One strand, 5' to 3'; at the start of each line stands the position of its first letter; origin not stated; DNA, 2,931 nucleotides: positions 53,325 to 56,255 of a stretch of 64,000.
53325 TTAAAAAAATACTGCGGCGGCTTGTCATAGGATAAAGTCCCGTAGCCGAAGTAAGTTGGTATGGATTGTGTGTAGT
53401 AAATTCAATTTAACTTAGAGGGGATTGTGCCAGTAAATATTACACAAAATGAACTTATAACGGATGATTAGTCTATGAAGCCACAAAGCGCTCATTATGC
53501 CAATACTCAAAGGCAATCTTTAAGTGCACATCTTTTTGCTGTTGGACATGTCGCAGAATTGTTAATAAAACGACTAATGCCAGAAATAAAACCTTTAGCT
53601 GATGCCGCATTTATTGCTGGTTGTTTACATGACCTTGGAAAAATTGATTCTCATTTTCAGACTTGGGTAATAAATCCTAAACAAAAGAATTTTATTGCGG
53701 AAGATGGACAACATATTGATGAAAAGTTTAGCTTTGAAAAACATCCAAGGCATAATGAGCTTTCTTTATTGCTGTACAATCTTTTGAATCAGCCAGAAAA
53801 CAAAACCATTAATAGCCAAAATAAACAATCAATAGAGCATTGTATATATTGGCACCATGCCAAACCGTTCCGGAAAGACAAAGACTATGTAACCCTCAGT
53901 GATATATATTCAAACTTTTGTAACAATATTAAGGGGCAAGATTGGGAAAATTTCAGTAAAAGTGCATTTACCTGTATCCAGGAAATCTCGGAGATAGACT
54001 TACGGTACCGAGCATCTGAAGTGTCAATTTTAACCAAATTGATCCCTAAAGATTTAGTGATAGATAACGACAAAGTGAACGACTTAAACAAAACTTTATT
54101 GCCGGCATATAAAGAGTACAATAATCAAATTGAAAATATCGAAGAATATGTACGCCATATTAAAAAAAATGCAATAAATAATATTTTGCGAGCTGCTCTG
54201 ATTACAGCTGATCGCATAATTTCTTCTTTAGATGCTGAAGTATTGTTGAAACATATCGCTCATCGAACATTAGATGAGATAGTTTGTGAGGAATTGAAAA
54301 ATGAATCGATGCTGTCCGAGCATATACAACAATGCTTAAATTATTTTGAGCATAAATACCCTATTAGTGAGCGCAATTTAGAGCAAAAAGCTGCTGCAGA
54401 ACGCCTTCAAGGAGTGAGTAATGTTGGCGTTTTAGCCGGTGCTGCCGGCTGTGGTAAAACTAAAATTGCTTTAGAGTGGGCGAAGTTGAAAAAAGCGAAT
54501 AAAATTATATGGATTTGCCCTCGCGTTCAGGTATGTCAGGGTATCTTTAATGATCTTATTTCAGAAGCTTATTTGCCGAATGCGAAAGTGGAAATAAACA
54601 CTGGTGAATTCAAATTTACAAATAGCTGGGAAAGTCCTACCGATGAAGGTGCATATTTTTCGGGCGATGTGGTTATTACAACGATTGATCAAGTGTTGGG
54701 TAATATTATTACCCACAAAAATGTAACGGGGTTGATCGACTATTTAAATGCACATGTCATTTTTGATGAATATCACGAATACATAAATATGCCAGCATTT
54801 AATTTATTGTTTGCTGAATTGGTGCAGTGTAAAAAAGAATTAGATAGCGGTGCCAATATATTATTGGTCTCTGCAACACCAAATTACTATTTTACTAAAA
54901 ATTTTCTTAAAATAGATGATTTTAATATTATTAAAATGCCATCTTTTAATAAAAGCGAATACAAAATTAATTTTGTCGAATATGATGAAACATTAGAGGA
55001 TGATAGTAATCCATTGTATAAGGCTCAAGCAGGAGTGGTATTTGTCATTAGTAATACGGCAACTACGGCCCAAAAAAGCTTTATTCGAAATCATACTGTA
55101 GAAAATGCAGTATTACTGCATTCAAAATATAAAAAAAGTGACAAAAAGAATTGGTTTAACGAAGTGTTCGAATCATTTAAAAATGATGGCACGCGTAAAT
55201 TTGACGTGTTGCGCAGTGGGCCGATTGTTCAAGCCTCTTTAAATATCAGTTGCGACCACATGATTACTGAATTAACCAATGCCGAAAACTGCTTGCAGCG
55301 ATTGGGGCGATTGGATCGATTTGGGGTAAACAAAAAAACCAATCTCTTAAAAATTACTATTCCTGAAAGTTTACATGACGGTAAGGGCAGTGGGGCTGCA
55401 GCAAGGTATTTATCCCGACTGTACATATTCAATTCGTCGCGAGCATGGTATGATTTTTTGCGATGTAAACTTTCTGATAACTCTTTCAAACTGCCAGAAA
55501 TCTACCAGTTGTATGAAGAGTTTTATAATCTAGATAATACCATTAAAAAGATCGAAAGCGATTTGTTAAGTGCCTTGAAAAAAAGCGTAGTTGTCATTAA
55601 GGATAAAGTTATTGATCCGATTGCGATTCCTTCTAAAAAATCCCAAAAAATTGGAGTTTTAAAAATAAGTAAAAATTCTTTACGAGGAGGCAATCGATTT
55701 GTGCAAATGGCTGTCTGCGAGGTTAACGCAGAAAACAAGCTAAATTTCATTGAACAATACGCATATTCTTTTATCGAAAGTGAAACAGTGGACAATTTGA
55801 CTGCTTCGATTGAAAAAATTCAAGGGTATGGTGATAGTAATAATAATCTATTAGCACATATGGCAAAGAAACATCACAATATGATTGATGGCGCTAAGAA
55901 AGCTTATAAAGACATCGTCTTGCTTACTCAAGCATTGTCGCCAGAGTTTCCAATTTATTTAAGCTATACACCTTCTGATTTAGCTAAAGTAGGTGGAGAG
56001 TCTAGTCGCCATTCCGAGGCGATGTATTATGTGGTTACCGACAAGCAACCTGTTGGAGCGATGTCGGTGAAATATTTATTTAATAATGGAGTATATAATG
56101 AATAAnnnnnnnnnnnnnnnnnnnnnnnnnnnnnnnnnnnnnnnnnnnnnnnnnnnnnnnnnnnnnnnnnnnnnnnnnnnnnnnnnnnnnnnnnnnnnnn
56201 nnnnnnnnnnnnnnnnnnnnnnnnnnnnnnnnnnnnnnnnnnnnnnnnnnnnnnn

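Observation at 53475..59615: Cas8-less, adaptation-less type I-F variant CRISPR-Cas module in a chlamydia-like genome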

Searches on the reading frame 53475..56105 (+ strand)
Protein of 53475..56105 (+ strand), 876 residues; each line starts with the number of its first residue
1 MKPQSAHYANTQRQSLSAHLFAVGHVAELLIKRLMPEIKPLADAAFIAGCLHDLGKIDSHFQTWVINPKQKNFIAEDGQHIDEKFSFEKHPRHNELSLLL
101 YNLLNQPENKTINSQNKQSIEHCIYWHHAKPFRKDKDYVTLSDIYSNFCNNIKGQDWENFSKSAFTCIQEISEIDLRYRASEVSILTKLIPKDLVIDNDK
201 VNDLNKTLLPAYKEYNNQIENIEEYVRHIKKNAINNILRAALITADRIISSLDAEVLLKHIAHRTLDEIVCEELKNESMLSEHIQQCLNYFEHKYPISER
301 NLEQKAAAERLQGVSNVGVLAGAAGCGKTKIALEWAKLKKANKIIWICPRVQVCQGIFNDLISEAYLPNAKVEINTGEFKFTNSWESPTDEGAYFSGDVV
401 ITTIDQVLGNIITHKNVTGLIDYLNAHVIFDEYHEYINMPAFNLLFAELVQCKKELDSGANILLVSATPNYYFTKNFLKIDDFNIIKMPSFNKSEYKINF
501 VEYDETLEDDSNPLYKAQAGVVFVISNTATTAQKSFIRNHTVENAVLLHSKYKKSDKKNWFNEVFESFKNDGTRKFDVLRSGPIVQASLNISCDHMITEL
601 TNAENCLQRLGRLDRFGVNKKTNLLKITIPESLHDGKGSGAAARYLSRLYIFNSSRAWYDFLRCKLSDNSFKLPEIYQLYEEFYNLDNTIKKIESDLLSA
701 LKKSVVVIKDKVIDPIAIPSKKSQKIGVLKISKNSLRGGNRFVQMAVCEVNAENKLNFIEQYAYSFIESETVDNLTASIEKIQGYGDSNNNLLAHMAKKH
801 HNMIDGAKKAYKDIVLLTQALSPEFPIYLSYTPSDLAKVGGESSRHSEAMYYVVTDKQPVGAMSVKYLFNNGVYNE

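Call 4: search_protein_families(library=ncbifam, proteins=[window:53475-56105:+], max_evalue=0.01)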
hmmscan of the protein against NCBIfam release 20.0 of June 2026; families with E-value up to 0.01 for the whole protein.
window:53475-56105:+ (876 aa): 5 families
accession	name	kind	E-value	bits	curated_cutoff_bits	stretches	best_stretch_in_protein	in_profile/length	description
TIGR01587.1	cas3_core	equivalog_domain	4.9e-29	101.5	102.45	1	324-634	8-336/358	CRISPR-associated helicase Cas3'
TIGR02621.3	cas3_GSU0051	exception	2.6e-21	76.2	400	2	518-622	270-379/854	type I-G CRISPR-associated helicase/endonuclease Cas3g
TIGR01596.1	cas3_HD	equivalog_domain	5.3e-20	72.2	43.45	1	16-251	1-178/178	CRISPR-associated endonuclease Cas3''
NF007248.0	PRK09694.1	equivalog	7e-16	57.4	569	1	519-657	559-698/878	CRISPR-associated helicase/endonuclease Cas3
TIGR03158.1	cas3_cyano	exception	8.4e-05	21.8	69.1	1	427-613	148-356/357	type I-D CRISPR-associated helicase Cas3'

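Call 5: search_protein_families(library=pfam, proteins=[window:53475-56105:+], max_evalue=0.01)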
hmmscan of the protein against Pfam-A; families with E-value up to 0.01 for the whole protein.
window:53475-56105:+ (876 aa): 6 families
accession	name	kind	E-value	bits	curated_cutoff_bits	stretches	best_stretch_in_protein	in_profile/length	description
PF22590.2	Cas3-like_C_2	-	8.2e-15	55.4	27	1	520-615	3-103/106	CRISPR-associated nuclease/helicase Cas3, C-terminal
PF04851.21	ResIII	-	2.6e-08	34.4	22.5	1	308-470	12-163/164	Type III restriction enzyme, res subunit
PF18019.7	Cas3_HD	-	1.7e-07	31.9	23.1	1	13-173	12-168/207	Cas3, HD domain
PF00271.37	Helicase_C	-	0.00055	20.6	23.5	1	516-617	12-110/110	Helicase conserved C-terminal domain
PF01966.28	HD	-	0.00065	20.4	22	0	18-132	3-90/116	HD domain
PF02562.22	PhoH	-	0.0022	18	27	1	297-353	2-61/205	PhoH-like protein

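Call 6: search_protein_families(library=padloc, proteins=[window:53475-56105:+], max_evalue=0.01)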
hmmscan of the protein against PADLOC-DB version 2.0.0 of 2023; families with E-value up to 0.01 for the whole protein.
window:53475-56105:+ (876 aa): 25 families
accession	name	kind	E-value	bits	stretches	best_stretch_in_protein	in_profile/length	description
PDLC02033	Cas3fv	-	0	1224.3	1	6-868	107-945/951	-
PDLC01757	Cas3b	-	4e-34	116.2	2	214-630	112-506/676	-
PDLC02080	Cas3b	-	2.2e-33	113.7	1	17-622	22-577/709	-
PDLC01252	Cas3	-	3.8e-32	110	1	322-628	6-299/324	CAS-I; effector_G3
PDLC01762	Cas3b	-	3.7e-31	106.4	1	37-630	40-548/692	-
PDLC01767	Cas3e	-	1.6e-30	104.2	1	11-618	29-521/680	-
PDLC00938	Cas3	-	1.3e-29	101.5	1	324-634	8-336/358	CRISPR-associated helicase Cas3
PDLC01761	Cas3b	-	1.4e-28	98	1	12-621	10-537/705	-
PDLC01765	Cas3c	-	2.5e-22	77.5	1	5-724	14-551/612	-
PDLC01710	Cas3a1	-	5.1e-22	76.1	1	56-645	18-549/745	Cas3_1_CAS-I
PDLC00940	Cas3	-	1.4e-20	72.2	1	16-251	1-178/178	CRISPR-associated endonuclease Cas3-HD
PDLC02081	Cas3b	-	1.7e-20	71.1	2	255-621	150-520/705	-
PDLC01770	Cas3g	-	5.3e-20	69.5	2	521-632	253-357/733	-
PDLC02079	Cas3b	-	5e-19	65.9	2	420-623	329-535/691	-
PDLC01769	Cas3g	-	6.2e-19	66.1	2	512-625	266-378/836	-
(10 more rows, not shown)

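Call 12: find_encoding_contigs(protein=window:53475-56105:+, flank=10000, max_places=6)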
Protein window:53475-56105:+ (876 aa): 1 contig read that carries it; 1 place shown.
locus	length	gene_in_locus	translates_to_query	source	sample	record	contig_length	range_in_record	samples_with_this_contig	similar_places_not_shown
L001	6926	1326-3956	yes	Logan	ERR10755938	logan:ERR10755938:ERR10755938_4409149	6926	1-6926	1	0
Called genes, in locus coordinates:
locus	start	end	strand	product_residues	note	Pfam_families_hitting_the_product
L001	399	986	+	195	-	PF18734:HEPN_AbiU2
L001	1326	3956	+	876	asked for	PF18019:Cas3_HD (weak), PF04851:ResIII, PF22590:Cas3-like_C_2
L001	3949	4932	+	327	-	PF28157:Cas7fv-like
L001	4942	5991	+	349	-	PF20158:Cas5fv_helical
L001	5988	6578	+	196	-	PF09618:Cas_Csy4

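Call 14: find_homologous_proteins(query=window:53475-56105:+, max_evalue=1e-20)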
Query window:53475-56105:+ (876 aa): 1291 proteins with E <= 1e-20 among 8000 candidates; the best 120 are listed.
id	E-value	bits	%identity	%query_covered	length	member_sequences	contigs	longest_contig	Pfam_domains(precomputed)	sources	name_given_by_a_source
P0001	0.0e+0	1990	100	100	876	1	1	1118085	PF18019.8,PF22590.3,PF04851.22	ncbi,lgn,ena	-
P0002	0.0e+0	1450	74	99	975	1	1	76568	PF00270.36,PF18019.8,PF21384.3,PF22590.3,PF04851.22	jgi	jgi:CRISPR-associated endonuclease/helicase Cas3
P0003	0.0e+0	1418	72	99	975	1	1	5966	PF00270.36,PF18019.8,PF21384.3,PF22590.3,PF04851.22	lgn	-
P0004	0.0e+0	1378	70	99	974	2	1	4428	PF18019.8,PF21384.3,PF22590.3,PF04851.22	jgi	-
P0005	0.0e+0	1347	70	99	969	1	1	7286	PF00270.36,PF18019.8,PF21384.3,PF22590.3,PF04851.22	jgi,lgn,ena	-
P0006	0.0e+0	1343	70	99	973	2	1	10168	PF00270.36,PF18019.8,PF21384.3,PF22590.3,PF04851.22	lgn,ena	-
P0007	0.0e+0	1249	62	99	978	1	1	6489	PF18019.8,PF21384.3,PF22590.3,PF04851.22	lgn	-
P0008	0.0e+0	1139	60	99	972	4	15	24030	PF00270.36,PF18019.8,PF21384.3,PF22590.3,PF04851.22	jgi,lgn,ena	-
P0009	0.0e+0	1137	59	99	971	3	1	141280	PF00270.36,PF01966.29,PF18019.8,PF21384.3,PF22590.3,PF04851.22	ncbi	ncbi:CRISPR-associated endonuclease Cas3'' [Nitrosomonas supralitoralis]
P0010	0.0e+0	1136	59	98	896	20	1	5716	PF00270.36,PF18019.8,PF22590.3,PF04851.22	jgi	jgi:CRISPR-associated endonuclease/helicase Cas3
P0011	0.0e+0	1134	59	98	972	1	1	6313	PF00270.36,PF18019.8,PF21384.3,PF22590.3,PF04851.22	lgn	-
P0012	0.0e+0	1132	59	99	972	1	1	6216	PF00270.36,PF18019.8,PF21384.3,PF00271.38,PF22590.3,PF04851.22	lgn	-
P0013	0.0e+0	1129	59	99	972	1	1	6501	PF00270.36,PF18019.8,PF21384.3,PF22590.3,PF04851.22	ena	-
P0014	0.0e+0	1127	59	99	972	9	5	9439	PF00270.36,PF18019.8,PF21384.3,PF22590.3,PF04851.22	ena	-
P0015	0.0e+0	1126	58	99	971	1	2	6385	PF00270.36,PF01966.29,PF18019.8,PF21384.3,PF22590.3,PF04851.22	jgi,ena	-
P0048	0.0e+0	1076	57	99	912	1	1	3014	PF00270.36,PF18019.8,PF22590.3,PF04851.22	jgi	jgi:CRISPR-associated endonuclease/helicase Cas3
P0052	0.0e+0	1073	57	98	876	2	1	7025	PF00270.36,PF18019.8,PF22590.3,PF04851.22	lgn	-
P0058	0.0e+0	1068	57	99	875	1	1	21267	PF00270.36,PF18019.8,PF22590.3,PF04851.22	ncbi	-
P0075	0.0e+0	1056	56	99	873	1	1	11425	PF00270.36,PF18019.8,PF22590.3,PF04851.22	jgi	jgi:CRISPR-associated endonuclease/helicase Cas3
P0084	0.0e+0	1048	57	99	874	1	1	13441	PF00270.36,PF18019.8,PF22590.3,PF04851.22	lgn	-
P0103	0.0e+0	1036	55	99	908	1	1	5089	PF18019.8,PF00271.38,PF22590.3,PF04851.22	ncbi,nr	ncbi:MAG: CRISPR-associated endonuclease Cas3'' [Pedobacter sp.]|nr:CRISPR-associated endonuclease C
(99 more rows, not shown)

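Call 17: find_encoding_contigs(protein=P0002, flank=10000, max_places=2)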
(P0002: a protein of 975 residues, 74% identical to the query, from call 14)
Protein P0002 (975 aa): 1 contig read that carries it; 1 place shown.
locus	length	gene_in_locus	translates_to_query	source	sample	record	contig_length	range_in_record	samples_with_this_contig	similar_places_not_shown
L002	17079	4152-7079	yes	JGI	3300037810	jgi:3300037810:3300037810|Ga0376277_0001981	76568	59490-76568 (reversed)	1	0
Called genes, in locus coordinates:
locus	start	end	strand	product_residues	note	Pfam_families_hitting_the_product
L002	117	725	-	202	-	PF12796:Ank_2, PF13606:Ank_3 (faint), PF13857:Ank_5 (faint), PF24521:Ank_KRIT1 (faint), PF13637:Ank_4 (weak), PF00023:Ank (weak), PF12796:Ank_2, PF13637:Ank_4 (weak)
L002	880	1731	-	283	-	PF08843:AbiEii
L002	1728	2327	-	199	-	PF13338:AbiEi_4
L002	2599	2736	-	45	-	-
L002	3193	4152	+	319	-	PF01867:Cas_Cas1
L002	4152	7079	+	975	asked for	PF21384:Cas3_I-F_Cas2, PF18019:Cas3_HD, PF04851:ResIII, PF00270:DEAD, PF22590:Cas3-like_C_2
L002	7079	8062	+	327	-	PF28157:Cas7fv-like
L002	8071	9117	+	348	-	PF20158:Cas5fv_helical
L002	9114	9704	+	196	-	PF09618:Cas_Csy4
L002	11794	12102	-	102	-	-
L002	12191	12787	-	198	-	-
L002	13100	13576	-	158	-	-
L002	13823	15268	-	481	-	PF00071:Ras (faint), PF01926:MMR_HSR1, PF02421:FeoB_N, PF00009:GTP_EFTU, PF00009:GTP_EFTU, PF01926:MMR_HSR1, PF02421:FeoB_N, PF14714:KH_dom-like, +5 more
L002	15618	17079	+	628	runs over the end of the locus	PF00916:Sulfate_transp, PF01740:STAS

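Call 18: find_encoding_contigs(protein=P0058, flank=10000, max_places=2)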
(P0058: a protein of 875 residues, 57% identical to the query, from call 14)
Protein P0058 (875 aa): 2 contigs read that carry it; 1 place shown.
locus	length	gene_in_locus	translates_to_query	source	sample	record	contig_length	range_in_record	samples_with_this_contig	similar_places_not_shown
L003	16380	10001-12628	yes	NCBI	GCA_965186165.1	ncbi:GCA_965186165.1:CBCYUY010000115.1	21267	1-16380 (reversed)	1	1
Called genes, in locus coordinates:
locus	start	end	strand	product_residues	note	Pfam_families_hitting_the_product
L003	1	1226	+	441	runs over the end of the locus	PF07693:KAP_NTPase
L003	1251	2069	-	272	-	PF00588:SpoU_methylase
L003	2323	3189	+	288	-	PF00459:Inositol_P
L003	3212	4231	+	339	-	PF08545:ACP_syn_III, PF08541:ACP_syn_III_C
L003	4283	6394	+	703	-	PF22745:Nlig-Ia, PF01653:DNA_ligase_aden, PF03120:OB_DNA_ligase, PF03119:DNA_ligase_ZBD (weak), PF14520:HHH_5 (faint), PF12826:HHH_2, PF00533:BRCT, PF12738:PTCB-BRCT (weak)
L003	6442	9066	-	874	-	PF11791:Aconitase_B_N, PF06434:Aconitase_2_N, PF00330:Aconitase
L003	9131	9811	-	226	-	-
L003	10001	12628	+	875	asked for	PF18019:Cas3_HD, PF00270:DEAD, PF04851:ResIII (weak), PF22590:Cas3-like_C_2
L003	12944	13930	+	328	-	PF28157:Cas7fv-like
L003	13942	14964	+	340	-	PF20158:Cas5fv_helical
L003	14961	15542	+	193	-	PF09618:Cas_Csy4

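Call 19: find_encoding_contigs(protein=P0084, flank=10000, max_places=2)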
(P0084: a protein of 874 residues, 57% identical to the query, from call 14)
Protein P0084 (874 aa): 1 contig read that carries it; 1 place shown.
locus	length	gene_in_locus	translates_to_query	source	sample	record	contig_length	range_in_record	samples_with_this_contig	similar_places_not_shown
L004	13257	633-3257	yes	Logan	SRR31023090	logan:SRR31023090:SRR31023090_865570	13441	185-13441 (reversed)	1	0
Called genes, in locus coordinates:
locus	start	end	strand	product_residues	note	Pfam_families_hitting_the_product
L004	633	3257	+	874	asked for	PF18019:Cas3_HD, PF04851:ResIII (weak), PF00270:DEAD, PF22590:Cas3-like_C_2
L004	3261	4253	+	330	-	PF28157:Cas7fv-like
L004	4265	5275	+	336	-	PF20158:Cas5fv_helical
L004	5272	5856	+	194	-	PF09618:Cas_Csy4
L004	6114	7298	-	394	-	PF01773:Nucleos_tra2_N, PF07670:Gate, PF07662:Nucleos_tra2_C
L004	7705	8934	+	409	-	PF01566:Nramp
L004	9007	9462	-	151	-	-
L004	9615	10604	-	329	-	PF00248:Aldo_ket_red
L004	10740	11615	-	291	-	PF00126:HTH_1, PF03466:LysR_substrate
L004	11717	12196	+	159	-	PF05232:BTP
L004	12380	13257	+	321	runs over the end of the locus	PF02685:Glucokinase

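Call 26: find_related_loci(query=window:53475-56105:+, collection=genome_contigs, flank=10000)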
Query window:53475-56105:+ (876 aa) in genome_contigs; peptide patterns used: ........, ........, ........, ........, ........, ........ (x = any residue, [..] = any of these).
25 stretches matched a pattern; 17 encode a relative of the query (tblastn E <= 1e-3); 17 distinct loci.
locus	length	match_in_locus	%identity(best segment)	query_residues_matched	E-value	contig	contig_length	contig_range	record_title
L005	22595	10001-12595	55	8-868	0e+0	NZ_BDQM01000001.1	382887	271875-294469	Colwellia marinimaniae strain MTCD1, whole genome shotgun sequence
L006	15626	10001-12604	54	8-870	0e+0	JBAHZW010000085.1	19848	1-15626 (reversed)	MAG: Colwellia sp. isolate bin.13b k141_15249, whole genome shotgun sequence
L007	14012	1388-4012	52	1-866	0e+0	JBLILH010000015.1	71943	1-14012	MAG: Candidatus Endobugula sp. isolate 3300054694_141 Ga0535664_0000232, whole genome shotgun sequence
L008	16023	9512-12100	53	8-865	0e+0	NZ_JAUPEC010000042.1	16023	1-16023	Pseudocolwellia sp. AS88 isolate_88_42, whole genome shotgun sequence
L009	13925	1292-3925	51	8-870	0e+0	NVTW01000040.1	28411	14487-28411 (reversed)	MAG: Gammaproteobacteria bacterium isolate NORP105 Contig_source1382A_3874, whole genome shotgun sequence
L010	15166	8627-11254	50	1-869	0e+0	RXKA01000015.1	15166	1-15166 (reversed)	MAG: Proteobacteria bacterium isolate AWTP1-29 sample_9_scaffold_308, whole genome shotgun sequence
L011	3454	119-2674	50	7-865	0e+0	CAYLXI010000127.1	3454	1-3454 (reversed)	MAG TPA_asm: uncultured Piscirickettsiaceae bacterium isolate binchicken_co140_74 genome assembly, contig: NODE_19497_le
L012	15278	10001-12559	48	8-868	0e+0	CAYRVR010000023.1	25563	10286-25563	MAG TPA_asm: uncultured Sulfurimonas sp. isolate SRP163575_co3_182 genome assembly, contig: NODE_1903_length_25563_cov_1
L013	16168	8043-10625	47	8-868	0e+0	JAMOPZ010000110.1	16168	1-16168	MAG: Campylobacterales bacterium isolate 4559-240_metabat2_scaf2bin.012 4559-240_scaffold_1896_c1, whole genome shotgun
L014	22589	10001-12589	47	8-868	0e+0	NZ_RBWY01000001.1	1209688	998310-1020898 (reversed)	Orbus hercynius strain DSM 22228 Ga0244546_101, whole genome shotgun sequence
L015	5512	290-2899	46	1-869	0e+0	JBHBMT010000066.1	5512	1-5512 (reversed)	MAG: Moraxella sp. isolate D-25_MAG_29 D-25__54239, whole genome shotgun sequence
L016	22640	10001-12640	45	8-876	0e+0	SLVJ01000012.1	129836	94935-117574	Acinetobacter calcoaceticus strain JUb89 Ga0304794_112, whole genome shotgun sequence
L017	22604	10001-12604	53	8-870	0e+0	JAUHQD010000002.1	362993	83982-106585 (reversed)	Alteromonadaceae bacterium BrNp21-10 BrNp21-10_2, whole genome shotgun sequence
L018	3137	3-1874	52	245-868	0e+0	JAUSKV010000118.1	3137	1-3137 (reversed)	MAG: Sulfurimonas sp. isolate E14_metabat.bin.8_sub E14_k141_291921, whole genome shotgun sequence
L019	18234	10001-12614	47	8-868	0e+0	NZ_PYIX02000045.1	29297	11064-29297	Acinetobacter sichuanensis strain WCHAc060041 45, whole genome shotgun sequence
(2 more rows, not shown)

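Call 31: find_encoding_contigs(protein=P0121, flank=10000, max_places=6)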
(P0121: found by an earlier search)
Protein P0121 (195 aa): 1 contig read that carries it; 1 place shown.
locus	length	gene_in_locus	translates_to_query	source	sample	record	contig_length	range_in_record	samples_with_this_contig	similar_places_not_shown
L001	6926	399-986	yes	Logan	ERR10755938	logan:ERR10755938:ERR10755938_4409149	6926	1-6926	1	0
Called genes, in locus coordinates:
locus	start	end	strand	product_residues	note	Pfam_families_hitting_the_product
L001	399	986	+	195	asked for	PF18734:HEPN_AbiU2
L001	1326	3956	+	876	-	PF18019:Cas3_HD (weak), PF04851:ResIII, PF22590:Cas3-like_C_2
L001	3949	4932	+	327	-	PF28157:Cas7fv-like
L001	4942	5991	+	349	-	PF20158:Cas5fv_helical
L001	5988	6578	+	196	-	PF09618:Cas_Csy4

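Call 58: find_encoding_contigs(protein=P0103, flank=10000, max_places=2)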
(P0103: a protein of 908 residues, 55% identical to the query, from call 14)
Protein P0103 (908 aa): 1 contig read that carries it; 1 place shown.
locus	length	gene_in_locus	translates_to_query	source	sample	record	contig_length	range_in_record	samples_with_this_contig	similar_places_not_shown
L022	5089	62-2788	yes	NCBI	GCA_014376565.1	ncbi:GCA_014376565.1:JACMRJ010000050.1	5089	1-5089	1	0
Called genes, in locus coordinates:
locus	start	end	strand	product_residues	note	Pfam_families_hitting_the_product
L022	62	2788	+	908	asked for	PF18019:Cas3_HD (weak), PF04851:ResIII, PF00271:Helicase_C (weak), PF22590:Cas3-like_C_2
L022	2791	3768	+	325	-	PF28157:Cas7fv-like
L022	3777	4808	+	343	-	PF20158:Cas5fv_helical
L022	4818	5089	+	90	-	PF09618:Cas_Csy4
